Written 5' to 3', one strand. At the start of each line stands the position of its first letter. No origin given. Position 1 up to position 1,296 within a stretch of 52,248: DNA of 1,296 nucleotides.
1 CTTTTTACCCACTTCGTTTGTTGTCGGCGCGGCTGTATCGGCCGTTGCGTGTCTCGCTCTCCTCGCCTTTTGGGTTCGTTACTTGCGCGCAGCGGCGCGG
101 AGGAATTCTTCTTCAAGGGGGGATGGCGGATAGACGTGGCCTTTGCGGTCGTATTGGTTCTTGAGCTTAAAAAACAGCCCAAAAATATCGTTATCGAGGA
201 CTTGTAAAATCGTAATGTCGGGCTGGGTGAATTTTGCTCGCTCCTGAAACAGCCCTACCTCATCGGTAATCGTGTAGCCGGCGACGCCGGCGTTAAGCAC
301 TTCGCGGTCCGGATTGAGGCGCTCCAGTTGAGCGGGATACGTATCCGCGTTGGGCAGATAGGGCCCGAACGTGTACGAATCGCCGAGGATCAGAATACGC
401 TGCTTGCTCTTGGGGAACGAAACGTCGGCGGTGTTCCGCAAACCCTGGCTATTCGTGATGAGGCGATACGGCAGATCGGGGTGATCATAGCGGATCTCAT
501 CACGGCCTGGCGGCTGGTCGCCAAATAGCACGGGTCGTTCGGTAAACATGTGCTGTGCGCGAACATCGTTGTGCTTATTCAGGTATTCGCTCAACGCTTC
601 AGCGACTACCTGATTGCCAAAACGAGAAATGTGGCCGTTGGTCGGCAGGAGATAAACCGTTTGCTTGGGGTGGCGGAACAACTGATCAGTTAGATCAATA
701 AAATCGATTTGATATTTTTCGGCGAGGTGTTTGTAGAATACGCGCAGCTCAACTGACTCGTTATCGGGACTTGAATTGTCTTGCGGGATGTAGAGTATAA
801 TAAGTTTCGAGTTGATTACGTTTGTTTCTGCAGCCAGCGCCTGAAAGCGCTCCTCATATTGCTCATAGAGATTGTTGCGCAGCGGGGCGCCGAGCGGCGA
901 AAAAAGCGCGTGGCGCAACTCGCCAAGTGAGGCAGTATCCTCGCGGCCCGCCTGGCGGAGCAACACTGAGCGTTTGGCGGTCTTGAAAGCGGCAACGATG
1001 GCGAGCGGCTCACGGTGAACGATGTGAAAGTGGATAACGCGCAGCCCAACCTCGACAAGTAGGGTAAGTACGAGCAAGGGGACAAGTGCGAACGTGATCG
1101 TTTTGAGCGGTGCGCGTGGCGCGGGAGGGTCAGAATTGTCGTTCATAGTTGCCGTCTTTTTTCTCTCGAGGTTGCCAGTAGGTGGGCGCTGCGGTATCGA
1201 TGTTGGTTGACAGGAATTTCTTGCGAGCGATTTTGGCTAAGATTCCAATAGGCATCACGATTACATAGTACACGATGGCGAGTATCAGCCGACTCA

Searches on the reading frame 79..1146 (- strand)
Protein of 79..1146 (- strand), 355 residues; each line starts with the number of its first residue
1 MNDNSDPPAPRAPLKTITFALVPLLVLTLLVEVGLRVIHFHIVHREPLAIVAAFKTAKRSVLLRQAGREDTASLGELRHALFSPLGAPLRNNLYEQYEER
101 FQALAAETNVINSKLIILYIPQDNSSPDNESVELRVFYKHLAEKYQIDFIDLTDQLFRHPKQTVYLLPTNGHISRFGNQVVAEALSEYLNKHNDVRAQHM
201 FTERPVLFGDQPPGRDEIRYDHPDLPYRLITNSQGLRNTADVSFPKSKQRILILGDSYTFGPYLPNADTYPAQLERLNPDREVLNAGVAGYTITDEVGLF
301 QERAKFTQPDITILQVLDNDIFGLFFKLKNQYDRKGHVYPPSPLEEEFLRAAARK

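Call 103: find_encoding_contigs(protein=window:79-1146:-, flank=10000, max_places=1)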
Protein window:79-1146:- (355 aa): 8 contigs read that carry it; 1 place shown.
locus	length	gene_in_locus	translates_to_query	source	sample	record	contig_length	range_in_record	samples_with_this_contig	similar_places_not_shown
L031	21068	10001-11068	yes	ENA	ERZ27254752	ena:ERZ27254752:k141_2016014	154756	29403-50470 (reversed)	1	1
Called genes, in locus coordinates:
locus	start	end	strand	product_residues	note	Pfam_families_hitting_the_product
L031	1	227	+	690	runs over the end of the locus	PF00535:Glycos_transf_2, PF10111:Glyco_tranf_2_2 (weak), PF13641:Glyco_tranf_2_3, PF13439:Glyco_transf_4, PF13579:Glyco_trans_4_4, PF00534:Glycos_transf_1, PF13692:Glyco_trans_1_4, PF13524:Glyco_trans_1_2 (faint)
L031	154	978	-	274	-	PF00535:Glycos_transf_2, PF10111:Glyco_tranf_2_2, PF13641:Glyco_tranf_2_3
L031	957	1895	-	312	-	PF01073:3Beta_HSD, PF01370:Epimerase, PF02719:Polysacc_synt_2, PF04321:RmlD_sub_bind, PF07993:NAD_binding_4, PF08659:KR (faint), PF13460:NAD_binding_10, PF16363:GDP_Man_Dehyd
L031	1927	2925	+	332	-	PF13692:Glyco_trans_1_4, PF00534:Glycos_transf_1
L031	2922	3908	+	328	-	PF13692:Glyco_trans_1_4, PF00534:Glycos_transf_1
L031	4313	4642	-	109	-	-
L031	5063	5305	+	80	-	-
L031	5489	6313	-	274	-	PF00535:Glycos_transf_2, PF10111:Glyco_tranf_2_2, PF13641:Glyco_tranf_2_3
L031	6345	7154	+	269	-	PF13489:Methyltransf_23, PF13847:Methyltransf_31, PF08241:Methyltransf_11, PF08242:Methyltransf_12, PF13649:Methyltransf_25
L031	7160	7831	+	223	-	PF05175:MTS, PF05401:NodS (weak), PF02353:CMAS (faint), PF13489:Methyltransf_23, PF13847:Methyltransf_31, PF08241:Methyltransf_11, PF08242:Methyltransf_12, PF13649:Methyltransf_25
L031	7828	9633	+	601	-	PF02543:Carbam_trans_N, PF16861:Carbam_trans_C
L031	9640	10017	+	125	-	PF19588:SxtJ (weak)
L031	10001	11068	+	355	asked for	PF13472:Lipase_GDSL_2 (faint)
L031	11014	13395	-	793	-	-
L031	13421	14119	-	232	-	PF00535:Glycos_transf_2, PF13641:Glyco_tranf_2_3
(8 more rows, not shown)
